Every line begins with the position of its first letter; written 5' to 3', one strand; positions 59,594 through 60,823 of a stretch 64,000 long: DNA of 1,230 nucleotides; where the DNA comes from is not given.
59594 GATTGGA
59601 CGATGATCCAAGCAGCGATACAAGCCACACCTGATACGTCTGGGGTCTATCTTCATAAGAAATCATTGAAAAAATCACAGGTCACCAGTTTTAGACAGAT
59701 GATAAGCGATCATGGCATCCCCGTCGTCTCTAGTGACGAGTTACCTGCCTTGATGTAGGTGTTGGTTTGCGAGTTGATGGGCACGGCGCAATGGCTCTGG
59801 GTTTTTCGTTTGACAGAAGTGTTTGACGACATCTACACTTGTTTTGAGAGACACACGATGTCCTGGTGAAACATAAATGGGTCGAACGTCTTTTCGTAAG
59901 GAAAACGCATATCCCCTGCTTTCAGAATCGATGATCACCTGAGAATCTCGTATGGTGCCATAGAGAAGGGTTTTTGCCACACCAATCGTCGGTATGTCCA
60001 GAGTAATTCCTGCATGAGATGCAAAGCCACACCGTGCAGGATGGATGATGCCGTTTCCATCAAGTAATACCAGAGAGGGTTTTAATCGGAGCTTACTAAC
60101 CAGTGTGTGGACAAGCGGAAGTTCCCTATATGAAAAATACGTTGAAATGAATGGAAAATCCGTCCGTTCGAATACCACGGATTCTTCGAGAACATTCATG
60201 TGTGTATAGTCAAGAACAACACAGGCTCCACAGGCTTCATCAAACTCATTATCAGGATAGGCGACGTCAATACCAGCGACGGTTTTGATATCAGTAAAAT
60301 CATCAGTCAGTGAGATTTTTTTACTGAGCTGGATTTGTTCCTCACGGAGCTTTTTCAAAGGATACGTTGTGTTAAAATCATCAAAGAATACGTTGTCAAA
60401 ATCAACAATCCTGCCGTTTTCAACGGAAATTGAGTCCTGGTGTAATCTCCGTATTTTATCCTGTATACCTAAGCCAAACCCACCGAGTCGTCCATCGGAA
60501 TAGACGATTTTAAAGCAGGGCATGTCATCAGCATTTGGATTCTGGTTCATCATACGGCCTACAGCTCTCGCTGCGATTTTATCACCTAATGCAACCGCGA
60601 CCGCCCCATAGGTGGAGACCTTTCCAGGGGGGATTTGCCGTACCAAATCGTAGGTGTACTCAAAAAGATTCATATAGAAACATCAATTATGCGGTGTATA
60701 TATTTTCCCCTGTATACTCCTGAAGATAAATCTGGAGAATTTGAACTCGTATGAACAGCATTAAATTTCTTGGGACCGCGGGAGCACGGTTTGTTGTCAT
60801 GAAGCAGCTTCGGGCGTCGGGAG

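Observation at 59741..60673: Endonuclease V fused to an MGMT-like domain in which the catalytic PCHR motif reads PCFK.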

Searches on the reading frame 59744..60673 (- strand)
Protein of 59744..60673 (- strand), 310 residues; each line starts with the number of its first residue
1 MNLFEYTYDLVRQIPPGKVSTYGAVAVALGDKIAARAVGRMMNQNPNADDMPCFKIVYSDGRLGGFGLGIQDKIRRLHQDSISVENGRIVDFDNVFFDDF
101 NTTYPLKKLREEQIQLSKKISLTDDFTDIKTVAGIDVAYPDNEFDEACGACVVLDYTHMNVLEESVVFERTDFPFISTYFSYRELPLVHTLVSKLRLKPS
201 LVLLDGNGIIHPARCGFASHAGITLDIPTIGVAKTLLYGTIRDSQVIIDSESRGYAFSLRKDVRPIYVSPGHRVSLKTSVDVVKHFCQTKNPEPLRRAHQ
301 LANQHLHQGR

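Call 3: search_protein_families(library=pfam, proteins=[window:59744-60673:-], max_evalue=1)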
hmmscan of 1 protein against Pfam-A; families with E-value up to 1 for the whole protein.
window:59744-60673:- (310 aa): 3 families
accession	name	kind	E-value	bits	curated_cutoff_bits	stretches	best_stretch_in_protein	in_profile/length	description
PF04493.20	Endonuclease_5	-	2.2e-57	194.4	23.4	1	115-300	2-198/198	Endonuclease V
PF01035.26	DNA_binding_1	-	7.3e-22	77.4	27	1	6-80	5-79/81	6-O-methylguanine DNA methyltransferase, DNA binding domain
PF01949.23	Endo_dU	-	0.048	13.5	32.7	1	274-304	149-180/182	Endonuclease dU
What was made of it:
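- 59741..60673 (-): Complete CDS, 310 aa plus stop. It encodes an AGT-like domain fused to endonuclease V (AGTendoV type). Pfam PF01035 + PF04493 (call 3).
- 60389..60673 (-): N-terminal AGT C-domain-like / ATL-sized domain, residues 1-95. It contains the helix-turn-helix, arginine finger, Asn hinge and Cys site. There is no AGT N-terminal alpha/beta domain. PF01035 at residues 6-80, E=7e-22 (call 3).
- On AGTendoV-type bifunctional fusion (AGT-like domain + endonuclease V): Pfam residues 6-80 and 115-300 (call 3).
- Checked: Pfam finds PF01035 (MGMT DNA-binding domain) at residues 6-80 with E=7.3e-22, and PF04493 (Endonuclease V) at residues 115-300 with E=2.2e-57 (call 3).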

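Call 4: search_protein_families(library=ncbifam, proteins=[window:59744-60673:-], max_evalue=1)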
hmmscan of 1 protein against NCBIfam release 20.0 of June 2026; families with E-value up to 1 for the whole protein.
window:59744-60673:- (310 aa): 7 families
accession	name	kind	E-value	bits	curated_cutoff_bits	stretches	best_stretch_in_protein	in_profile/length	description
NF008629.1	PRK11617.1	equivalog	2.9e-50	170.7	230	1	106-306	3-212/218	deoxyribonuclease V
NF041102.1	endonuc_V_Ttgales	equivalog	1.4e-45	156.2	300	1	106-304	8-214/216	endonuclease V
TIGR00589.1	ogt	superfamily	1.6e-13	50.5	46.4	1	8-77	8-77/80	methylated-DNA--[protein]-cysteine S-methyltransferase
NF007626.0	PRK10286.1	equivalog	1.7e-09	38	192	1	8-77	94-163/171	methylated-DNA--[protein]-cysteine S-methyltransferase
NF011964.0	PRK15435.1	equivalog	4e-08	32.6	345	1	8-81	276-349/354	bifunctional DNA-binding transcriptional regulator/O6-methylguanine-DNA methyltransferase Ada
NF041132.1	DNA_protcyst_Mta_Thcoc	equivalog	1.4e-05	25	250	1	10-61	101-150/169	methylated-DNA--protein-cysteine methyltransferase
NF003022.0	PRK03887.1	equivalog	2.9e-05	23.9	164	1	10-61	101-150/175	methylated-DNA--protein-cysteine methyltransferase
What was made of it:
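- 60389..60673 (-): TIGR00589 above cutoff (call 4).
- On Canonical O6-alkylguanine-DNA alkyltransferase (AGT/Ogt/MGMT): TIGR00589 scores above its cutoff (call 4).
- Checked: NCBIfam TIGR00589 'ogt' superfamily scores 50.5 bits, above its 46.4 cutoff (call 4).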

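Call 5: search_solved_structures(query=window:59744-60673:-, max_evalue=1, show_alignments=5)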
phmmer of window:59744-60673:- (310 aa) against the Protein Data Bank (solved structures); distinct sequences matched with E-value up to 1: 64 (the best 60 are shown).
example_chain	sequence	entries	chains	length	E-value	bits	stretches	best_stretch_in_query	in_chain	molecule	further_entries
2w35_A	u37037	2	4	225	2.7e-32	115.6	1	110-307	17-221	Endonuclease V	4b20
3hd0_A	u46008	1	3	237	3e-32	115.4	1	110-307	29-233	Endonuclease V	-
6ozg_A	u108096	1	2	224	6.9e-32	114.2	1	110-307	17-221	Endonuclease V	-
6ozf_A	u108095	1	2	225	1.3e-31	113.3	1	110-307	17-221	Endonuclease V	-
2w36_A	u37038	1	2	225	3.5e-31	111.9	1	110-307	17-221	ENDONUCLEASE V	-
6ozp_A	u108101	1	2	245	1.9e-27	99.6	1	125-305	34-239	Endonuclease V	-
6ozk_A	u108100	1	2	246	1.9e-27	99.6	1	125-305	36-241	Endonuclease V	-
6ozs_A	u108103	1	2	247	2e-27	99.6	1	125-305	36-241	Endonuclease V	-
6ozj_A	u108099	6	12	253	2.2e-27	99.5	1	125-305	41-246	Endonuclease V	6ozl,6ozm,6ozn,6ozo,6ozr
6ozq_A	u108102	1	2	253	1.4e-26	96.8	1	125-305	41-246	Endonuclease V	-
4nsp_A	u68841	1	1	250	1.7e-26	96.6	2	126-238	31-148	Endonuclease V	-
5aoy_A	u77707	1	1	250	2.8e-26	95.8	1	125-305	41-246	ENDONUCLEASE V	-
6oze_A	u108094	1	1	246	3.3e-26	95.6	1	126-308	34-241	Endonuclease V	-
3ga2_A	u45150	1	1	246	1e-25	93.9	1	112-298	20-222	Endonuclease V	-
3goc_A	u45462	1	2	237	1.2e-25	93.8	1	131-306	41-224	Endonuclease V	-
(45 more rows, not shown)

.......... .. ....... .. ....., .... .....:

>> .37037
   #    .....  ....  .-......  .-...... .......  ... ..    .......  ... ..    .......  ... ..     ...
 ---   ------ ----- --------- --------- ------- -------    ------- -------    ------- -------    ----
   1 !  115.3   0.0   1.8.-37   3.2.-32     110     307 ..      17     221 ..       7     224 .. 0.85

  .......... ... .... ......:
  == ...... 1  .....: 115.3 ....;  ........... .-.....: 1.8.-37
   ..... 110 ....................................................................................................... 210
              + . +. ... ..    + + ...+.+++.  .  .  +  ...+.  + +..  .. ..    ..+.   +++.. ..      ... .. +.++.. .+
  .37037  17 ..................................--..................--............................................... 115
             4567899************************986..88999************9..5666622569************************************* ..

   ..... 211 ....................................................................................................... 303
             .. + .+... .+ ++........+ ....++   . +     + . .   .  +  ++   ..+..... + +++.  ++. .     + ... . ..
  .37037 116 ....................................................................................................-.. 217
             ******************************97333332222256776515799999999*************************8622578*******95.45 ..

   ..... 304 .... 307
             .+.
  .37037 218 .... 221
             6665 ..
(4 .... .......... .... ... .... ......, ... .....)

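Call 7: find_homologous_proteins(query=window:59744-60673:-)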
Query window:59744-60673:- (310 aa): 801 proteins with E <= 0.001 among 3502 candidates; the best 120 are listed.
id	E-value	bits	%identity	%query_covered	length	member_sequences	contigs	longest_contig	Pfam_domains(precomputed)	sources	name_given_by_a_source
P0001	2.8e-207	705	100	100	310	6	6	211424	PF04493.21,PF01035.27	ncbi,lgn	-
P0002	5.3e-187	638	89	100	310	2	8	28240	PF04493.21,PF01035.27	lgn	-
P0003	1.4e-174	598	85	99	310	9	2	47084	PF04493.21,PF01035.27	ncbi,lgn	-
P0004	8.5e-167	572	81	100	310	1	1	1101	PF04493.21,PF01035.27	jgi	-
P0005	3.7e-166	570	79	100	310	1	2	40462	PF04493.21,PF01035.27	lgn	-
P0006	6.0e-166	569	80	100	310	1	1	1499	PF04493.21,PF01035.27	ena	-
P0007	5.1e-165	566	79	100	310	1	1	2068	PF04493.21,PF01035.27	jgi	jgi:deoxyribonuclease V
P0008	5.8e-165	566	80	100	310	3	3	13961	PF04493.21,PF01035.27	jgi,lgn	jgi:deoxyribonuclease V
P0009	7.4e-165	566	80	100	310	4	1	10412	PF04493.21,PF01035.27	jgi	jgi:deoxyribonuclease V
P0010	1.0e-164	565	80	100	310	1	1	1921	PF04493.21,PF01035.27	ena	-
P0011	3.8e-164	563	79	100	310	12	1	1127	PF04493.21,PF01035.27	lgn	-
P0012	1.0e-163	562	78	100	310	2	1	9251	PF04493.21,PF01035.27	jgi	jgi:deoxyribonuclease V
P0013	1.4e-163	562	78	100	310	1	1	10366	PF04493.21,PF01035.27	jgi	jgi:deoxyribonuclease V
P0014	2.9e-163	560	78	100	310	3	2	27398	PF04493.21,PF01035.27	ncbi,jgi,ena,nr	ncbi:hypothetical protein AYK25_06775 [Thermoplasmatales archaeon SM1-50]|nr:MAG: hypothetical prote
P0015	9.8e-163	559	79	100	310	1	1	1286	PF04493.21,PF01035.27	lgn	-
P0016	1.8e-162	558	78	100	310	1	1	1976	PF04493.21,PF01035.27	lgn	-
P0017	5.1e-162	556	78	100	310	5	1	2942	PF04493.21,PF01035.27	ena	-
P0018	9.3e-162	556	78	100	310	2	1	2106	PF04493.21,PF01035.27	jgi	jgi:deoxyribonuclease V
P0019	1.2e-161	555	77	100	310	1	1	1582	PF04493.21,PF01035.27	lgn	-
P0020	1.9e-161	555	77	100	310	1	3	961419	PF04493.21,PF01035.27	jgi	jgi:deoxyribonuclease V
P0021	2.0e-161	554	78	100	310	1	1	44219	PF04493.21,PF01035.27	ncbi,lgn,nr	ncbi:MAG: endonuclease V [Candidatus Thermoplasmatota archaeon]|nr:endonuclease V [Candidatus Thermo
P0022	2.1e-161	554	77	99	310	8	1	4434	PF04493.21,PF01035.27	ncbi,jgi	-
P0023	1.9e-160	551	78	99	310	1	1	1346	PF04493.21,PF01035.27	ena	-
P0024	2.5e-160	551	78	100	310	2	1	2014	PF04493.21,PF01035.27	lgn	-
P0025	9.4e-160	549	78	100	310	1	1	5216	PF04493.21,PF01035.27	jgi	jgi:deoxyribonuclease V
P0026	1.4e-159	548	78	99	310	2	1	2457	PF04493.21,PF01035.27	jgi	jgi:deoxyribonuclease V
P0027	2.2e-159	548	77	100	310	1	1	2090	PF04493.21,PF01035.27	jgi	jgi:deoxyribonuclease V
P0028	3.3e-159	547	76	100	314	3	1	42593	PF04493.21,PF01035.27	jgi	jgi:deoxyribonuclease V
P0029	4.2e-159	547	78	100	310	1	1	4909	PF04493.21,PF01035.27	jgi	jgi:deoxyribonuclease V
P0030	2.0e-158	545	77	100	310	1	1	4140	PF04493.21,PF01035.27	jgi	jgi:deoxyribonuclease V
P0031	4.2e-158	544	78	100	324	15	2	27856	PF04493.21,PF01035.27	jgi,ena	-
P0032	6.2e-158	543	77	100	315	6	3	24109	PF04493.21,PF01035.27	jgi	jgi:deoxyribonuclease V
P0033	2.1e-155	535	75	100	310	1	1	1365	PF04493.21,PF01035.27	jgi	jgi:deoxyribonuclease V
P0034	2.3e-155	535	75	100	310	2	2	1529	PF04493.21,PF01035.27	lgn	-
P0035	2.9e-155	534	76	99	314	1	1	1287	PF04493.21,PF01035.27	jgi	jgi:deoxyribonuclease V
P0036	6.9e-155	533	73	100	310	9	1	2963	PF04493.21,PF01035.27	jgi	jgi:deoxyribonuclease V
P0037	1.3e-154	532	75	99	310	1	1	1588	PF04493.21,PF01035.27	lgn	-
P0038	6.5e-154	530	74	100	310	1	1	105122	PF04493.21,PF01035.27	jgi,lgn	-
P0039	3.2e-153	527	73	100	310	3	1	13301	PF04493.21,PF01035.27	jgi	jgi:deoxyribonuclease V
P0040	5.0e-153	527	74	100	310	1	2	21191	PF04493.21,PF01035.27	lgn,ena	-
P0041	5.4e-153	527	75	100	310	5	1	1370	PF04493.21,PF01035.27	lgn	-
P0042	7.0e-153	526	74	100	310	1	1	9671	PF04493.21,PF01035.27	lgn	-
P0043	1.5e-152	525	73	100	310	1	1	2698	PF04493.21,PF01035.27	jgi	jgi:deoxyribonuclease V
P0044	1.8e-152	525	73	100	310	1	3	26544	PF04493.21,PF01035.27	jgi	jgi:deoxyribonuclease V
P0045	1.2e-151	522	72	100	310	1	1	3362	PF04493.21,PF01035.27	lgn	-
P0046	4.5e-151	520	75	100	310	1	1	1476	PF04493.21,PF01035.27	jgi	jgi:deoxyribonuclease V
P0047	8.0e-151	520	72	100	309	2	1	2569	PF04493.21,PF01035.27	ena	-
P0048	1.1e-150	519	74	100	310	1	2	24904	PF04493.21,PF01035.27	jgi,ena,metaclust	metaclust:\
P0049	1.9e-149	515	73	100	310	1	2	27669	PF04493.21,PF01035.27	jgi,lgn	jgi:deoxyribonuclease V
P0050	8.1e-148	510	73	99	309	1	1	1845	PF04493.21,PF01035.27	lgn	-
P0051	7.4e-147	507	71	100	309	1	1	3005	PF04493.21,PF01035.27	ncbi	-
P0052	7.5e-147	507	73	100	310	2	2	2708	PF04493.21,PF01035.27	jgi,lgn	jgi:deoxyribonuclease V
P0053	7.6e-147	507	72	100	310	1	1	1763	PF04493.21,PF01035.27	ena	-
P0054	9.6e-147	506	71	99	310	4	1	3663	PF04493.21,PF01035.27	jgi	jgi:deoxyribonuclease V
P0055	1.2e-145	503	71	100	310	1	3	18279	PF04493.21,PF01035.27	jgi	jgi:deoxyribonuclease V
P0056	7.5e-145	500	70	100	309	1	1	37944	PF04493.21,PF01035.27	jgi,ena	-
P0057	2.1e-144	499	70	99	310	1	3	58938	PF04493.21,PF01035.27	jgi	jgi:deoxyribonuclease V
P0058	4.3e-144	498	69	100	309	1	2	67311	PF04493.21,PF01035.27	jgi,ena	-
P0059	3.7e-143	494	71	99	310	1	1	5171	PF04493.21,PF01035.27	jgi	jgi:deoxyribonuclease V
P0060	1.0e-142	493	69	100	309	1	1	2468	PF04493.21,PF01035.27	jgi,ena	-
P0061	1.2e-142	493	70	99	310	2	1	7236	PF04493.21,PF01035.27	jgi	jgi:deoxyribonuclease V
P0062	3.1e-142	491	68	100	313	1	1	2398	PF04493.21,PF01035.27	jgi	jgi:deoxyribonuclease V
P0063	3.4e-142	491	69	99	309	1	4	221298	PF04493.21,PF01035.27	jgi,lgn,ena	jgi:deoxyribonuclease V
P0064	1.7e-141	489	69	99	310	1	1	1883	PF04493.21,PF01035.27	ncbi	-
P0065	5.1e-141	487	69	99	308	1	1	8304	PF04493.21,PF01035.27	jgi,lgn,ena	-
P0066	6.7e-141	487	70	99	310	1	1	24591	PF04493.21,PF01035.27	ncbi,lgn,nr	ncbi:MAG: endonuclease V [Candidatus Thermoplasmatota archaeon]|nr:endonuclease V [Candidatus Thermo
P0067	7.8e-141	487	68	100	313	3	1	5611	PF04493.21,PF01035.27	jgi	jgi:deoxyribonuclease V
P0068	2.3e-140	485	68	100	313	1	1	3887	PF04493.21,PF01035.27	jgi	jgi:deoxyribonuclease V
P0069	7.6e-139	480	68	100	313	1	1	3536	PF04493.21,PF01035.27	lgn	-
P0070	1.8e-138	479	69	100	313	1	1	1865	PF04493.21,PF01035.27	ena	-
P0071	1.6e-137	476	67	100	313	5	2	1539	PF04493.21,PF01035.27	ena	-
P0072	2.4e-137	475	66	100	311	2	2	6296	PF04493.21,PF01035.27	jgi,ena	-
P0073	2.6e-137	475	66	100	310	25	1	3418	PF04493.21,PF01035.27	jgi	-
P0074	3.6e-137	475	67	100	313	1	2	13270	PF04493.21,PF01035.27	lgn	-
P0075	6.8e-137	474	77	87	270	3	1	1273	PF04493.21,PF01035.27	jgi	jgi:deoxyribonuclease V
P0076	1.7e-136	473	66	100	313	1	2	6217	PF04493.21,PF01035.27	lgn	-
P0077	3.1e-136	472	69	99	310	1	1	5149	PF04493.21,PF01035.27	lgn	-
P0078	4.1e-136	471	68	100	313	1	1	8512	PF04493.21,PF01035.27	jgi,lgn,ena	-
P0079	7.2e-136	471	65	100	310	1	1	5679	PF04493.21,PF01035.27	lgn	-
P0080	2.1e-135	469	67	100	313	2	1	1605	PF04493.21,PF01035.27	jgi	jgi:deoxyribonuclease V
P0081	5.8e-135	468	67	100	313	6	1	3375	PF04493.21,PF01035.27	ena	-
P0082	7.0e-135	467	66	100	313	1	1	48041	PF04493.21,PF01035.27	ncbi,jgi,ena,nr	ncbi:MAG TPA: endonuclease V [Candidatus Thermoplasmatota archaeon]|nr:endonuclease V [Candidatus Th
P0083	8.2e-135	467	67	99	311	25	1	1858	PF04493.21,PF01035.27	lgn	-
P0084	2.2e-134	466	67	100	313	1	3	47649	PF04493.21,PF01035.27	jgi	jgi:deoxyribonuclease V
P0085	2.6e-134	465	66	99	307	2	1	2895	PF04493.21,PF01035.27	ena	-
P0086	3.1e-134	465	66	99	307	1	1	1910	PF04493.21,PF01035.27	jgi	jgi:deoxyribonuclease V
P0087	6.5e-134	464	65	100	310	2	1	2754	PF04493.21,PF01035.27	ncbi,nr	ncbi:MAG: endonuclease V [Thermoplasmatales archaeon]|nr:endonuclease V [Thermoplasmatales archaeon]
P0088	9.7e-134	464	65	99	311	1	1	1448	PF04493.21,PF01035.27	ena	-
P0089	1.3e-133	463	64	100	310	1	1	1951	PF04493.21,PF01035.27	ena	-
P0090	1.7e-133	463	64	100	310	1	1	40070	PF04493.21,PF01035.27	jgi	jgi:deoxyribonuclease V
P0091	2.8e-133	462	65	100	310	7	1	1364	PF04493.21,PF01035.27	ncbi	-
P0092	3.4e-133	462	64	99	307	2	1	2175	PF04493.21,PF01035.27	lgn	-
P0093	3.9e-133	462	65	100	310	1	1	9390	PF04493.21,PF01035.27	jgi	jgi:deoxyribonuclease V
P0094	4.1e-133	461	64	99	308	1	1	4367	PF04493.21,PF01035.27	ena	-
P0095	4.3e-133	461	65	99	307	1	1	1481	PF04493.21,PF01035.27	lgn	-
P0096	5.1e-133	461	66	98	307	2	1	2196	PF04493.21,PF01035.27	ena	-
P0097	6.6e-133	461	65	99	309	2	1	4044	PF04493.21,PF01035.27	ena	-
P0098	8.8e-133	460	65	99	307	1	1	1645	PF04493.21,PF01035.27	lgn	-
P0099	1.6e-132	460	67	99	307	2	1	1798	PF04493.21,PF01035.27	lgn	-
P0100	1.6e-132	460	65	100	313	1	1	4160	PF04493.21,PF01035.27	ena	-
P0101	1.7e-132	459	64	99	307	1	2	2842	PF04493.21,PF01035.27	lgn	-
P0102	2.1e-132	459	65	99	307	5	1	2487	PF04493.21,PF01035.27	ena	-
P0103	2.2e-132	459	66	99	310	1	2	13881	PF04493.21,PF01035.27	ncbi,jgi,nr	ncbi:MAG: endonuclease V [Candidatus Thermoplasmatota archaeon]|jgi:deoxyribonuclease V|nr:endonucle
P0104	2.7e-132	459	65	99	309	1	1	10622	PF04493.21,PF01035.27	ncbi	-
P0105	3.2e-132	459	65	99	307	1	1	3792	PF04493.21,PF01035.27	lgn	-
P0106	3.9e-132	458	65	99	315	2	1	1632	PF04493.21,PF01035.27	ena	-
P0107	4.3e-132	458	66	100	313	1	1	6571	PF04493.21,PF01035.27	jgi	jgi:deoxyribonuclease V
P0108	5.3e-132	458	75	85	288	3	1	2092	PF04493.21,PF01035.27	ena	-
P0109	8.4e-132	457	65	99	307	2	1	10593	PF04493.21,PF01035.27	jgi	jgi:deoxyribonuclease V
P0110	1.2e-131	457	65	100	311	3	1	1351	PF04493.21,PF01035.27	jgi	-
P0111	1.6e-131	456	64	99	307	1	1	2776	PF04493.21,PF01035.27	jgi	jgi:deoxyribonuclease V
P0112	2.0e-131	456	64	100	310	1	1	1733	PF04493.21,PF01035.27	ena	-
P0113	2.2e-131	456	65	100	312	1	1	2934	PF04493.21,PF01035.27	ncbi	-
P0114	2.2e-131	456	64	99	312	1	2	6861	PF04493.21,PF01035.27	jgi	-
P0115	3.5e-131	455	64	100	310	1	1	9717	PF04493.21,PF01035.27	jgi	jgi:deoxyribonuclease V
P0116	3.7e-131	455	63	99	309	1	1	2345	PF04493.21,PF01035.27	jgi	jgi:deoxyribonuclease V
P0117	4.0e-131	455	64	99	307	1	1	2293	PF04493.21,PF01035.27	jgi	jgi:deoxyribonuclease V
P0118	5.1e-131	455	64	99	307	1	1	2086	PF04493.21,PF01035.27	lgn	-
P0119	5.5e-131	454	65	100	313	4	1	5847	PF04493.21,PF01035.27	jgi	jgi:deoxyribonuclease V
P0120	9.6e-131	454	66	99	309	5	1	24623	PF04493.21,PF01035.27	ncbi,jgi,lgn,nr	ncbi:MAG: hypothetical protein A3K77_04410 [Euryarchaeota archaeon RBG_13_31_8]|nr:MAG: hypothetical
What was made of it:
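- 59741..60673 (-): A 100% identical protein, P0001, occurs on 6 public contigs (call 7).
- On AGTendoV-type bifunctional fusion (AGT-like domain + endonuclease V): The same pair is precomputed for all 120 closest homologues (call 7).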

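Call 25: find_related_loci(query=window:59744-60673:-, collection=genome_contigs, flank=5000)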
Query window:59744-60673:- (310 aa) in genome_contigs; peptide patterns used: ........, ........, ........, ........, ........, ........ (x = any residue, [..] = any of these).
112 stretches matched a pattern; 31 encode a relative of the query (tblastn E <= 1e-3); 31 distinct loci.
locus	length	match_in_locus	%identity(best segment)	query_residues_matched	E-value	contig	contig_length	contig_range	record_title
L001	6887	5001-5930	91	1-310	0e+0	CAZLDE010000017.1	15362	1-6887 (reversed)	MAG TPA_asm: uncultured Thermoplasmatales archaeon isolate SRP098346_co1_225 genome assembly, contig: NODE_4225_length_1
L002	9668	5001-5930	78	1-310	5e-170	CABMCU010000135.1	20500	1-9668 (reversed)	uncultured archaeon isolate LFW-68_2 genome assembly, contig: LFW682_92, whole genome shotgun sequence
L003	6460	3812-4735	77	1-308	3e-165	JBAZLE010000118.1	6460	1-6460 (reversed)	MAG: Thermoplasmatota archaeon isolate SO_2017_LW4_160 scaffold_23259_c1_LW137-91_2017, whole genome shotgun sequence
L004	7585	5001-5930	78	1-310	6e-162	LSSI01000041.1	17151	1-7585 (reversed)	MAG: Thermoplasmatales archaeon SM1-50 WOR1_30_36_2938, whole genome shotgun sequence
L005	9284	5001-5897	78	1-299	2e-155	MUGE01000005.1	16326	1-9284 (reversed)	MAG: Thermoplasmata archaeon M11B2D M11B2D_scaffold_86, whole genome shotgun sequence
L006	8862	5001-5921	65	1-306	7e-139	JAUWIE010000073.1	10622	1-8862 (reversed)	MAG: Thermoplasmatota archaeon isolate CSMAG_2286 CSMAG_2286_k141_54765_length_10622_cov_9.0000, whole genome shotgun se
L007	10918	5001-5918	64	1-306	3e-136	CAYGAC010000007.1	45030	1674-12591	MAG TPA_asm: uncultured Thermoplasmatales archaeon isolate ERP108616_co1_401 genome assembly, contig: k119_38227, whole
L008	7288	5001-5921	63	1-306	2e-135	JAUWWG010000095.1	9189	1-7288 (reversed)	MAG: Thermoplasmatota archaeon isolate CSMAG_2652 CSMAG_2652_k127_3487371_length_9189_cov_11.0000, whole genome shotgun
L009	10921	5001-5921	63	1-306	7e-135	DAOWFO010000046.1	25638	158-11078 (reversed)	MAG TPA_asm: Thermoplasmata archaeon isolate CSMAG_1967 CSMAG_1967_k141_6386890_length_25638_cov_18.6382, whole genome s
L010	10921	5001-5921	62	1-306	1e-133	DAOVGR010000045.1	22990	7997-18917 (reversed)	MAG TPA_asm: Thermoplasmatales archaeon isolate CSMAG_1140 CSMAG_1140_k141_659305_length_22990_cov_9.9913, whole genome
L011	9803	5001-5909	63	1-302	2e-133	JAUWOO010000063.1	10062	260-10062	MAG: Thermoplasmatota archaeon isolate CSMAG_2452 CSMAG_2452_k141_544136_length_10062_cov_11.0662, whole genome shotgun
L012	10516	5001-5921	61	1-306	9e-133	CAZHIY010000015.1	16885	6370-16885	MAG TPA_asm: uncultured Thermoplasmatales archaeon isolate binchicken_co129_679 genome assembly, contig: NODE_10035_leng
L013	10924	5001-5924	62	1-307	2e-130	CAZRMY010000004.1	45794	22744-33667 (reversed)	MAG TPA_asm: uncultured Thermoplasmatales archaeon isolate SRP332253_co2_79 genome assembly, contig: NODE_679_length_457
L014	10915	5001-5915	61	1-304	4e-130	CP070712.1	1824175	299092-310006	MAG: Thermoplasmatales archaeon isolate bin50 chromosome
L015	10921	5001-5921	60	1-306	5e-129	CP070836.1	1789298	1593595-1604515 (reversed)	MAG: Thermoplasmatales archaeon isolate bin105 chromosome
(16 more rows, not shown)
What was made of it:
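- Closest known: Ferroplasma acidarmanus AGTendoV. Different: The host is an uncultured, sediment-type Thermoplasmatota lineage whose closest named relative is the MAG SM1-50 (calls 7, 25).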
